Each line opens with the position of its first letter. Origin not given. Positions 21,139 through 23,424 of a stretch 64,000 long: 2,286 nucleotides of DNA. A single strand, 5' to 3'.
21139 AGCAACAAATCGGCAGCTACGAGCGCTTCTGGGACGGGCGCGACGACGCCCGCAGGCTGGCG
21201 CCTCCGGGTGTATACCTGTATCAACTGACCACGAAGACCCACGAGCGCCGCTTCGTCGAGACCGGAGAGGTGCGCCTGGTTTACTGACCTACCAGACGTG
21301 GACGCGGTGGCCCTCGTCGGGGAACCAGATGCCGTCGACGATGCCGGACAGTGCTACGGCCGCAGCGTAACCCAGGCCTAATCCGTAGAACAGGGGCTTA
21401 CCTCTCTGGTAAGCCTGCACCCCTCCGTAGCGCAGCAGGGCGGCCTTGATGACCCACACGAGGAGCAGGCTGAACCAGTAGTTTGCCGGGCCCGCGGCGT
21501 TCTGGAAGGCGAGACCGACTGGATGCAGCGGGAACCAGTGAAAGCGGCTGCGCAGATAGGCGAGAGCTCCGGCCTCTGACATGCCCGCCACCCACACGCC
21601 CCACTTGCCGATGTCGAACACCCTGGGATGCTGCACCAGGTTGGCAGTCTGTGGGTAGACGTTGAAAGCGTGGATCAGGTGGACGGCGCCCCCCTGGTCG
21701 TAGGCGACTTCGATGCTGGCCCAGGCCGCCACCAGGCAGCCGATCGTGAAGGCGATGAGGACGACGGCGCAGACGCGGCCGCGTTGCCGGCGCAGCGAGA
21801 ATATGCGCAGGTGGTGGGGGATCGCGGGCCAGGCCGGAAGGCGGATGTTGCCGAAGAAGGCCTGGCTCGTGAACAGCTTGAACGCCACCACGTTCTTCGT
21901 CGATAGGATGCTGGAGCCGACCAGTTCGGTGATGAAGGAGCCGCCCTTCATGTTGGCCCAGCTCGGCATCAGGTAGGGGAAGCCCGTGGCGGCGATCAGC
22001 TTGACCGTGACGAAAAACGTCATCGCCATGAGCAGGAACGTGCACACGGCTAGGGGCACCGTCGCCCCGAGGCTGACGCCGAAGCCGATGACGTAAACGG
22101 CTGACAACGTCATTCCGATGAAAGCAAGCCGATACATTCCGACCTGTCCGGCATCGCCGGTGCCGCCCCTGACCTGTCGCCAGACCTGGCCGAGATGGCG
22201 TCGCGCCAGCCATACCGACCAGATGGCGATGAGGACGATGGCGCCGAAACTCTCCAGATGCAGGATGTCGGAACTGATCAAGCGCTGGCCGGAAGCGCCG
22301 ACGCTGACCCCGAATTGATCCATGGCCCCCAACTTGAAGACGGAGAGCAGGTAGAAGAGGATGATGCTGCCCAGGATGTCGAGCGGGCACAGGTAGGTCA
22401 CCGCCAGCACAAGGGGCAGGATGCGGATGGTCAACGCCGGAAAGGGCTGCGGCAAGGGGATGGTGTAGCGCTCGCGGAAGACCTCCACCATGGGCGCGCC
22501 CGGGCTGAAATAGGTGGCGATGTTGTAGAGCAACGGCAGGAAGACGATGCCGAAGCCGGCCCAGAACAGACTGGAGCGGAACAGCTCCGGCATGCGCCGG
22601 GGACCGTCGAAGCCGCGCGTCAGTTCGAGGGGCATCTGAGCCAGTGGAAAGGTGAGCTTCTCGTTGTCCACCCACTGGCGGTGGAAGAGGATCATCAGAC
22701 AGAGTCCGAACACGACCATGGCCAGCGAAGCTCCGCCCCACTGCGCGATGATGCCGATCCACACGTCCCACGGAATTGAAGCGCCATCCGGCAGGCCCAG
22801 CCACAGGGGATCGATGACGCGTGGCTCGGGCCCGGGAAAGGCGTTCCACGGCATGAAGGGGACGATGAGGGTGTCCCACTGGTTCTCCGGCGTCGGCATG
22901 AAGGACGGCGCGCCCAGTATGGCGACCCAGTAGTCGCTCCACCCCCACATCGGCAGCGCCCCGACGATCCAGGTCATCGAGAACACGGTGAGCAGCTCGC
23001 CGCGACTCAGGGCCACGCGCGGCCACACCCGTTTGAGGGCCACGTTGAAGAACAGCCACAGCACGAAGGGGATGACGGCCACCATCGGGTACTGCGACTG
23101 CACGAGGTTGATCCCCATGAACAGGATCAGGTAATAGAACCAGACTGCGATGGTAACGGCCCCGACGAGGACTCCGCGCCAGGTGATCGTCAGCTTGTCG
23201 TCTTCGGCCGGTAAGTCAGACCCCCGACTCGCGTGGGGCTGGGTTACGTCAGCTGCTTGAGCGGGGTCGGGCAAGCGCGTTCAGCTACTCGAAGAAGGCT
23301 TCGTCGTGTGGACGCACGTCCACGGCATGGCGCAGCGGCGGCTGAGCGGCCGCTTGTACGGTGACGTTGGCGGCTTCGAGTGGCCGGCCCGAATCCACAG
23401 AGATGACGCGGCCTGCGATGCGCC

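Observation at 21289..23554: Uncharacterised ~660-aa, ~14-TM membrane protein family present as two paralogs, each preceded by a small ORF on the same strand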

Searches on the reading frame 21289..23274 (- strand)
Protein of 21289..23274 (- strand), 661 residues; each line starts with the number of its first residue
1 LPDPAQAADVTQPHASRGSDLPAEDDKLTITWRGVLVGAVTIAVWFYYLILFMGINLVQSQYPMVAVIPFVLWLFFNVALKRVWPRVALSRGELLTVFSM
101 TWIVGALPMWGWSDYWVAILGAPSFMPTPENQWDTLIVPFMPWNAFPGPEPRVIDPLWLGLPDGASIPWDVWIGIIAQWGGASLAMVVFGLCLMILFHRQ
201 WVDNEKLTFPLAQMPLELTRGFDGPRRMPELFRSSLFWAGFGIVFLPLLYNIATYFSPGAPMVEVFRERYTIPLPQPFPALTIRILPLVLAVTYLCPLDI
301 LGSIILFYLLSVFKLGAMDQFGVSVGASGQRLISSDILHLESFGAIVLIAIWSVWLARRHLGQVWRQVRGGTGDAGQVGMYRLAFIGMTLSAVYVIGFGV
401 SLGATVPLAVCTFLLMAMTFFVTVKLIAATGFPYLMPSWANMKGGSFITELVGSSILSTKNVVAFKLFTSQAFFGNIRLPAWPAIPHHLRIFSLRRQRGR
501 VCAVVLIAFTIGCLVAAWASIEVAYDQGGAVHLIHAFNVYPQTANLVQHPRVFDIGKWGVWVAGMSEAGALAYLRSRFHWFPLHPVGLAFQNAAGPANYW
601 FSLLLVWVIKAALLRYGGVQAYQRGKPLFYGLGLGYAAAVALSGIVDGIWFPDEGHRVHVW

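Call 7: search_protein_families(library=pfam, proteins=[window:21289-23274:-], max_evalue=1)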
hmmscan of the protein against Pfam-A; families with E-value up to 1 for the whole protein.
window:21289-23274:- (661 aa): 2 families
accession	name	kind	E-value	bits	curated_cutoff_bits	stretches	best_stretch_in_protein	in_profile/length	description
PF20581.3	DUF6785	-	7.5e-81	272.6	25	1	32-528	2-498/498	Family of unknown function (DUF6785)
PF20580.3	DUF6784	-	9.5e-22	77.5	26.4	1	559-649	2-92/101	Domain of unknown function (DUF6784)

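Call 8: search_protein_families(library=ncbifam, proteins=[window:21289-23274:-], max_evalue=1)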
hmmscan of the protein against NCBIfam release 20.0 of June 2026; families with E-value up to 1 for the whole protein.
window:21289-23274:- (661 aa): 0 families

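Call 47: find_homologous_proteins(query=window:21289-23274:-)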
Query window:21289-23274:- (661 aa): 192 proteins with E <= 0.001 among 8000 candidates; the best 120 are listed.
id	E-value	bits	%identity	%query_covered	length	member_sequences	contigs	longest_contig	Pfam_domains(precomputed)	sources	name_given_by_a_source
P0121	0.0e+0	1511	100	100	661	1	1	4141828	PF20580.4,PF20581.4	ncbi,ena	-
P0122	0.0e+0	1254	82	100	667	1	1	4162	PF20580.4,PF20581.4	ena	-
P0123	0.0e+0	1107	75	97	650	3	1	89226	PF20580.4,PF20581.4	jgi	-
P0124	0.0e+0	1051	71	96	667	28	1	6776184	PF20580.4,PF20581.4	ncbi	-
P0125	1.1e-297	1007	65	100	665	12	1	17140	PF20580.4,PF20581.4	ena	-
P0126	8.5e-294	994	65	96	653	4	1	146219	PF20580.4,PF20581.4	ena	-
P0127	1.2e-289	981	66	98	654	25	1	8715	PF20580.4,PF20581.4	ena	-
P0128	1.9e-284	964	66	97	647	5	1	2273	PF20580.4,PF20581.4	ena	-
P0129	2.6e-283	960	65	97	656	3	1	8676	PF20580.4,PF20581.4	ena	-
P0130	1.8e-281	954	65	98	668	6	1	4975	PF20580.4,PF20581.4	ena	-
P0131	1.5e-277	941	64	97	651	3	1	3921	PF20580.4,PF20581.4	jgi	jgi:hypothetical protein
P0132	1.5e-276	937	63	99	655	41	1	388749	PF20580.4,PF20581.4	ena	-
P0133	4.7e-273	926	65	96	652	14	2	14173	PF20580.4,PF20581.4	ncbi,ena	-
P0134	6.1e-273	926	63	98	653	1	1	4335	PF20580.4,PF20581.4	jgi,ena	-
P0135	1.1e-272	925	63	98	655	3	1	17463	PF20580.4,PF20581.4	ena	-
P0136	9.8e-271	918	62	97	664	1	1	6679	PF20580.4,PF20581.4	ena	-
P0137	4.3e-267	906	61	97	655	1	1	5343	PF20580.4,PF20581.4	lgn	-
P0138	5.4e-267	906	61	97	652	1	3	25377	PF20580.4,PF20581.4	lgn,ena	-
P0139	1.0e-266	905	62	96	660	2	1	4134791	PF20580.4,PF20581.4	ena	-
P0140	8.5e-265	899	61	96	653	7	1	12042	PF20580.4,PF20581.4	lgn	-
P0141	1.5e-264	898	62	97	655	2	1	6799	PF20580.4,PF20581.4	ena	-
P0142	1.7e-264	898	62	98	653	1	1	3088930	PF20580.4,PF20581.4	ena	-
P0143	1.9e-264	897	60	99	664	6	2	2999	PF20580.4,PF20581.4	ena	-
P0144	2.8e-262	890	62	97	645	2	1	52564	PF20580.4,PF20581.4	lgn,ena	-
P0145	1.9e-260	884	61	96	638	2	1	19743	PF20580.4,PF20581.4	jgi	jgi:hypothetical protein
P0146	5.9e-260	883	61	96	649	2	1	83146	PF20580.4,PF20581.4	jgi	-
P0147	7.8e-258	876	60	96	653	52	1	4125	PF20580.4,PF20581.4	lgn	-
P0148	1.5e-257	875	60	97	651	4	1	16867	PF20580.4,PF20581.4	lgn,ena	-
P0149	5.4e-257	873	62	98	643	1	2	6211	PF20580.4,PF20581.4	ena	-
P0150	7.0e-256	869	58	98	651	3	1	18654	PF20580.4,PF20581.4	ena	-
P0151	2.0e-255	868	59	98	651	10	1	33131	PF20580.4,PF20581.4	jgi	jgi:hypothetical protein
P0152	2.4e-255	867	61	97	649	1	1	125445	PF20580.4,PF20581.4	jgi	jgi:hypothetical protein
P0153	1.8e-254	864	60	97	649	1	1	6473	PF20580.4,PF20581.4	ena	-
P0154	1.7e-253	861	59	96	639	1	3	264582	PF20580.4,PF20581.4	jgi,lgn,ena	-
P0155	2.7e-253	861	59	97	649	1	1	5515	PF20580.4,PF20581.4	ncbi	-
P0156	1.1e-252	859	59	97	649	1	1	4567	PF20580.4,PF20581.4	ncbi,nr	ncbi:MAG: hypothetical protein O2782_19050 [bacterium]|nr:hypothetical protein [bacterium]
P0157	1.1e-252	859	58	96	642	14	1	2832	PF20580.4,PF20581.4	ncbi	-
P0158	1.1e-251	855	59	97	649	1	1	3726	PF20580.4,PF20581.4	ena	-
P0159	9.2e-251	852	59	96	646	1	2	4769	PF20580.4,PF20581.4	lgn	-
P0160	2.5e-250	851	57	98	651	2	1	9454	PF20580.4,PF20581.4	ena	-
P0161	2.7e-250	851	58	97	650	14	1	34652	PF20580.4,PF20581.4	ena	-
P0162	6.1e-249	846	57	97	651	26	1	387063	PF20580.4,PF20581.4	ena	-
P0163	1.7e-248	845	59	96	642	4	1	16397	PF20580.4,PF20581.4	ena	-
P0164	7.0e-246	836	59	96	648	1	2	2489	PF20580.4,PF20581.4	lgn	-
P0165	4.6e-244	830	56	99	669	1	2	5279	PF20580.4,PF20581.4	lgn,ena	-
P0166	7.4e-244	829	56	99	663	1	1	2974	PF20580.4,PF20581.4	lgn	-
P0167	2.7e-242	824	57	95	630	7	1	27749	PF20580.4,PF20581.4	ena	-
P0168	1.7e-237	808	58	96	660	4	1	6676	PF20580.4,PF20581.4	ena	-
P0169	3.6e-234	797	55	100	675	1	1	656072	PF20580.4,PF20581.4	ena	-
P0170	3.6e-234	797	54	100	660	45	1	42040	PF20580.4,PF20581.4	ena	-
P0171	2.5e-233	795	64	81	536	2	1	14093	PF20580.4,PF20581.4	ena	-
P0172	2.1e-230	785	56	100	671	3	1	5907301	PF20580.4,PF20581.4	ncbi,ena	-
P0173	5.1e-230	784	55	97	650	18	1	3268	PF20580.4,PF20581.4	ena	-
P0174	9.7e-230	783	56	96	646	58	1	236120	PF20580.4,PF20581.4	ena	-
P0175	4.8e-229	780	55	97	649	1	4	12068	PF20580.4,PF20581.4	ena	-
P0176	5.2e-229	780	56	96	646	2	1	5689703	PF20580.4,PF20581.4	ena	-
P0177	1.0e-228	779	54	98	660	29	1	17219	PF20580.4,PF20581.4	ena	-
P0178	4.7e-228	777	56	96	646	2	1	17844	PF20580.4,PF20581.4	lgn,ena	-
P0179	9.5e-228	776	55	96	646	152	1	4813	PF20580.4,PF20581.4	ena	-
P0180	1.6e-227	775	57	92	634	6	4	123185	PF20580.4,PF20581.4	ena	-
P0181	1.3e-226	772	52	100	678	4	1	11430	PF20580.4,PF20581.4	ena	-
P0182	3.5e-226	771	54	97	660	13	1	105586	PF20580.4,PF20581.4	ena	-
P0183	3.1e-225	768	54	96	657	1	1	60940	PF20580.4,PF20581.4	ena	-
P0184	4.1e-225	767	55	96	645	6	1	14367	PF20580.4,PF20581.4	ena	-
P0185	5.2e-225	767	55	97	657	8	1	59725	PF20580.4,PF20581.4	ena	-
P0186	8.8e-223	760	54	99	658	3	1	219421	PF20580.4,PF20581.4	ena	-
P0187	1.1e-221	756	52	97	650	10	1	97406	PF20580.4,PF20581.4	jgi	jgi:hypothetical protein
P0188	1.5e-221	756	54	97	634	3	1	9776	PF20580.4,PF20581.4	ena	-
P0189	4.9e-221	754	54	98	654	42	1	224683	PF20580.4,PF20581.4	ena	-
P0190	8.5e-221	753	53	97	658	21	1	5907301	PF20580.4,PF20581.4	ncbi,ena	-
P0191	2.2e-220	752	53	97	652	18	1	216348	PF20580.4,PF20581.4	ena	-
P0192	3.9e-220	751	52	97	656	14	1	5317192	PF20580.4,PF20581.4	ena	-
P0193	9.1e-220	750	52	98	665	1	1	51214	PF20580.4,PF20581.4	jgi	jgi:hypothetical protein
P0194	1.9e-219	749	53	97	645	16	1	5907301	PF20580.4,PF20581.4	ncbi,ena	-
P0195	3.3e-219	748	54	99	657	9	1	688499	PF20580.4,PF20581.4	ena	-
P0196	3.6e-219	748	54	98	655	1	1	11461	PF20580.4,PF20581.4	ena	-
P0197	1.1e-218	746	50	100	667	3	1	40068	PF20580.4,PF20581.4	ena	-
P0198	3.7e-218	744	52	100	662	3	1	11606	PF20580.4,PF20581.4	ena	-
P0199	5.3e-218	744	53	98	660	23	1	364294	PF20580.4,PF20581.4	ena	-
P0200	3.8e-217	741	51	100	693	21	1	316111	PF20580.4,PF20581.4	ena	-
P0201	7.5e-217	740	54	96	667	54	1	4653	PF20580.4,PF20581.4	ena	-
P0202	2.1e-216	739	51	97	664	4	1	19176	PF20580.4,PF20581.4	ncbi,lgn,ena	-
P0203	5.5e-216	737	52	98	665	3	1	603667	PF20580.4,PF20581.4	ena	-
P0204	6.2e-216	737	54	92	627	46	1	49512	PF20580.4,PF20581.4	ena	-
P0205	7.1e-215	734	52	97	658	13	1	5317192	PF20580.4,PF20581.4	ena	-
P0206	1.2e-214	733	53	95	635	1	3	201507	PF20580.4,PF20581.4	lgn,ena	-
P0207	1.8e-214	732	51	97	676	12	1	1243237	PF20580.4,PF20581.4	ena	-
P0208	1.7e-212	726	51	100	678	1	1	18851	PF20580.4,PF20581.4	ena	-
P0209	2.3e-212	725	52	99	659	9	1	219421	PF20580.4,PF20581.4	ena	-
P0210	1.4e-211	723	52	93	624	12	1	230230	PF20580.4,PF20581.4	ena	-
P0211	9.7e-211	720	51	96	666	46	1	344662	PF20580.4,PF20581.4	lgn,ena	-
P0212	1.3e-210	719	51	98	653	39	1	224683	PF20580.4,PF20581.4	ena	-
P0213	3.3e-210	718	49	98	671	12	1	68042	PF20580.4,PF20581.4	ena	-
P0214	2.0e-209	716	52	97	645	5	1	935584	PF20580.4,PF20581.4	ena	-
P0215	8.1e-209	714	51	96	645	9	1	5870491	PF20580.4,PF20581.4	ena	-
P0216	5.6e-208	711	53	92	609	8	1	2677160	PF20580.4,PF20581.4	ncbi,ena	-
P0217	1.4e-207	709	50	97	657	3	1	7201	PF20580.4,PF20581.4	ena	-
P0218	2.6e-207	709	50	100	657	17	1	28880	PF20580.4,PF20581.4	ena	-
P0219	2.0e-206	706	53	96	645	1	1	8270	PF20580.4,PF20581.4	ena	-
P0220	4.2e-206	705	52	97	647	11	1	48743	PF20580.4,PF20581.4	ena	-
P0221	5.3e-205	701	52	96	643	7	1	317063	PF20580.4,PF20581.4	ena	-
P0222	2.6e-204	699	52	96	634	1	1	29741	PF20580.4,PF20581.4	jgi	jgi:hypothetical protein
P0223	6.1e-204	697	50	97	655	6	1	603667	PF20580.4,PF20581.4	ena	-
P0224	2.7e-203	695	54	92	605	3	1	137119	PF20580.4,PF20581.4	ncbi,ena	-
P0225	1.1e-201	690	52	95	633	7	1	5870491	PF20580.4,PF20581.4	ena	-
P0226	2.1e-201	689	50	97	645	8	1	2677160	PF20580.4,PF20581.4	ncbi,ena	-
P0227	2.5e-201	689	50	98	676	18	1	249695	PF20580.4,PF20581.4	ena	-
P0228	3.1e-201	688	50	96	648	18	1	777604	PF20580.4,PF20581.4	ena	-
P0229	4.3e-201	688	50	99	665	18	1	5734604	PF20580.4,PF20581.4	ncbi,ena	-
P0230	4.6e-200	685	49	96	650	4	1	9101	PF20580.4,PF20581.4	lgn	-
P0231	1.4e-199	683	48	100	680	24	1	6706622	PF20580.4,PF20581.4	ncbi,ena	-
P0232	1.4e-199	683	50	97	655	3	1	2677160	PF20580.4,PF20581.4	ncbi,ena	-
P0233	1.2e-198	680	49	96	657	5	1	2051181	PF20580.4,PF20581.4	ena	-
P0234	1.7e-197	676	49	98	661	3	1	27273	PF20580.4,PF20581.4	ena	-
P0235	2.0e-197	676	49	99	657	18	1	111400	PF20580.4,PF20581.4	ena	-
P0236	3.1e-197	675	50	96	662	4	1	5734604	PF20580.4,PF20581.4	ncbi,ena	-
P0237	1.1e-196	673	50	95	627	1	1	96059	PF20580.4,PF20581.4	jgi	jgi:hypothetical protein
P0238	1.6e-196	673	49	98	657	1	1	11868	PF20580.4,PF20581.4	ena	-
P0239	2.0e-196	673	48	98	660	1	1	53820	PF20580.4,PF20581.4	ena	-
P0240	5.9e-196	671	50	96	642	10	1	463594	PF20580.4,PF20581.4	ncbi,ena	-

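Call 48: find_encoding_contigs(protein=P0122, flank=6000, max_places=1)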
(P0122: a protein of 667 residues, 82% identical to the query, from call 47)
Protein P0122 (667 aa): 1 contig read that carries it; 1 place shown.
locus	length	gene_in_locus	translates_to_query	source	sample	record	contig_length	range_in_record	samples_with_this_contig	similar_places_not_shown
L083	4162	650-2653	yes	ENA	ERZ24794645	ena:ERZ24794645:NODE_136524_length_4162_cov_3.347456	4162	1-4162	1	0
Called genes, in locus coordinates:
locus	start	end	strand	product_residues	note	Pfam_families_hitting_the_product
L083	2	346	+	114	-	?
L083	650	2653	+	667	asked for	PF20581:DUF6785, PF20580:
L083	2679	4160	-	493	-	?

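Call 49: find_encoding_contigs(protein=P0123, flank=8000, max_places=1)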
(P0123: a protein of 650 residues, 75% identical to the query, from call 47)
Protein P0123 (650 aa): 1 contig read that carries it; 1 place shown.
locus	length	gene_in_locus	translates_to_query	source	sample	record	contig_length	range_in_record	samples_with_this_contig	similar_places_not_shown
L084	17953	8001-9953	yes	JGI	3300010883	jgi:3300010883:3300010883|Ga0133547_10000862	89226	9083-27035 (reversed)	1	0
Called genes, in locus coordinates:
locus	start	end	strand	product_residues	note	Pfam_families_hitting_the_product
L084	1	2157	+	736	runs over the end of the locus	PF13585:CHU_C (weak), PF13860:FlgD_ig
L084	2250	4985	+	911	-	-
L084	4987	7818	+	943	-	-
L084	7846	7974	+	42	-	-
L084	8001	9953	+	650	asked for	PF20581:DUF6785, PF20580:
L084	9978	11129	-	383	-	PF07719:TPR_2 (faint), PF12895:ANAPC3 (faint), PF14559:TPR_19 (weak), PF13414:TPR_11 (weak), PF14559:TPR_19 (weak), PF13432:TPR_16 (weak), PF13424:TPR_12 (weak), PF14559:TPR_19 (weak), +12 more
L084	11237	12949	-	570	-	PF01839:FG-GAP (faint), PF13517:FG-GAP_3, PF07593:UnbV_ASPIC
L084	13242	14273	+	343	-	PF13378:MR_MLE_C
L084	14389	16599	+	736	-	PF21167:DUF6851, PF22778:VCPO_2nd, PF13860:FlgD_ig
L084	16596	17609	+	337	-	PF00528:BPD_transp_1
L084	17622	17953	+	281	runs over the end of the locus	PF00528:BPD_transp_1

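Call 50: find_encoding_contigs(protein=P0124, flank=8000, max_places=1)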
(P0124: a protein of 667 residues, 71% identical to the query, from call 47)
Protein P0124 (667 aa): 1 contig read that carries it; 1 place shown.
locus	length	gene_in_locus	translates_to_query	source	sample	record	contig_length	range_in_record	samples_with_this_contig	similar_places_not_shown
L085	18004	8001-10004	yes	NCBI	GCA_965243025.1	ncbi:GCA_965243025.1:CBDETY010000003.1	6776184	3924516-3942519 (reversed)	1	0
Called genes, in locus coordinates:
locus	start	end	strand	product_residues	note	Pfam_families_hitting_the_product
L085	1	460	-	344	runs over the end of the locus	PF03150:CCP_MauG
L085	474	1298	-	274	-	PF20243:MbnP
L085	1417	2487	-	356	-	-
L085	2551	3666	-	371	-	PF25021:TEN_NHL (faint), PF01436:NHL (faint)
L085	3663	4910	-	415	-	PF25021:TEN_NHL (weak), PF01436:NHL (faint), PF13449:Phytase-like (faint)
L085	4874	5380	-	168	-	PF16694:Cytochrome_P460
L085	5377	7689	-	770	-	PF25021:TEN_NHL, PF08450:SGL (faint), PF20067:SSL_N (faint), PF23500:DUF7133 (faint), PF24684:Vgb_lyase (faint), PF25021:TEN_NHL, PF01436:NHL (weak), PF25021:TEN_NHL (weak)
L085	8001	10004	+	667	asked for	PF20581:DUF6785, PF20580:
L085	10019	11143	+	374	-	PF13378:MR_MLE_C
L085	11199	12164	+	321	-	-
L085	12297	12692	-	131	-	PF01850:PIN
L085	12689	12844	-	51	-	-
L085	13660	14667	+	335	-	-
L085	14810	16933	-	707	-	PF01839:FG-GAP (faint), PF13517:FG-GAP_3, PF07593:UnbV_ASPIC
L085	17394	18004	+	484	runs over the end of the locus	PF07021:MetW, PF13489:Methyltransf_23, PF08241:Methyltransf_11, PF08242:Methyltransf_12, PF13649:Methyltransf_25, PF13847:Methyltransf_31, PF00535:Glycos_transf_2, PF10111:Glyco_tranf_2_2, +1 more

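Call 111: predict_structure(alignment_id=A5)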
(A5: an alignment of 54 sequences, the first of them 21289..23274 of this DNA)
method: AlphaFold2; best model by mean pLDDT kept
length: 661 residues; sequences in the alignment: 54
mean_pLDDT: 90.7   pTM: 0.91
mean pLDDT of the five models: 90.7, 90.7, 89.6, 88.9, 88.6
residues with pLDDT >= 90: 524; 70-90: 95; 50-70: 20; < 50: 22
segments of 3 or more residues with pLDDT < 50: 1-20
pLDDT, mean of each block of 10 residues (from residue 1): 38 39 71 98 92 64 86 96 95 97 89 91 90 94 90 93 93 94 97 97 93 95 92 97 96 88 87 96 95 95 97 97 91 95 97 95 96 93 98 97 97 95 95 89 90 96 95 81 95 94 98 95 91 85 94 96 98 92 95 93 97 96 95 95 86 65 43
secondary structure, 60 per line:
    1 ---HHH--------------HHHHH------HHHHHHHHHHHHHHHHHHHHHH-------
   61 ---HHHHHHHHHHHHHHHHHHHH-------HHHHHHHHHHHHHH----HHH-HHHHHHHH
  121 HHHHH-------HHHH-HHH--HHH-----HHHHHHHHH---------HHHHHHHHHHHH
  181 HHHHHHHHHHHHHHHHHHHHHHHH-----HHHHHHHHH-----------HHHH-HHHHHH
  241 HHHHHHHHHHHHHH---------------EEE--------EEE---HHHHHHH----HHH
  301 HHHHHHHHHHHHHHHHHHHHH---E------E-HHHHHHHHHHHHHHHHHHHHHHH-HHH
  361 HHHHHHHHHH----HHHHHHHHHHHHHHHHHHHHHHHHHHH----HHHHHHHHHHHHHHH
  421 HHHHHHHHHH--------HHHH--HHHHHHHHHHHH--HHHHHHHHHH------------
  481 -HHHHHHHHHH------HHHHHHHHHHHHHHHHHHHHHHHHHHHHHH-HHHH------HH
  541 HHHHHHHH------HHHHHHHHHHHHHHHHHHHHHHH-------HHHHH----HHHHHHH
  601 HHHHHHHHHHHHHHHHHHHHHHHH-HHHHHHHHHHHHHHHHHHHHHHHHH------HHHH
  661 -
elements in order: H21-25 H32-53 H64-83 H91-104 H113-125 H133-136 H151-159 H169-204 H210-218 H230-233 H235-254 E270-272 E281-283 H287-293 H298-321 H334-356 H358-370 H375-401 H406-430 H439-442 H445-456 H459-468 H482-491 H498-527 H529-532 H539-548 H555-577 H585-589 H594-624 H626-650 H657-660
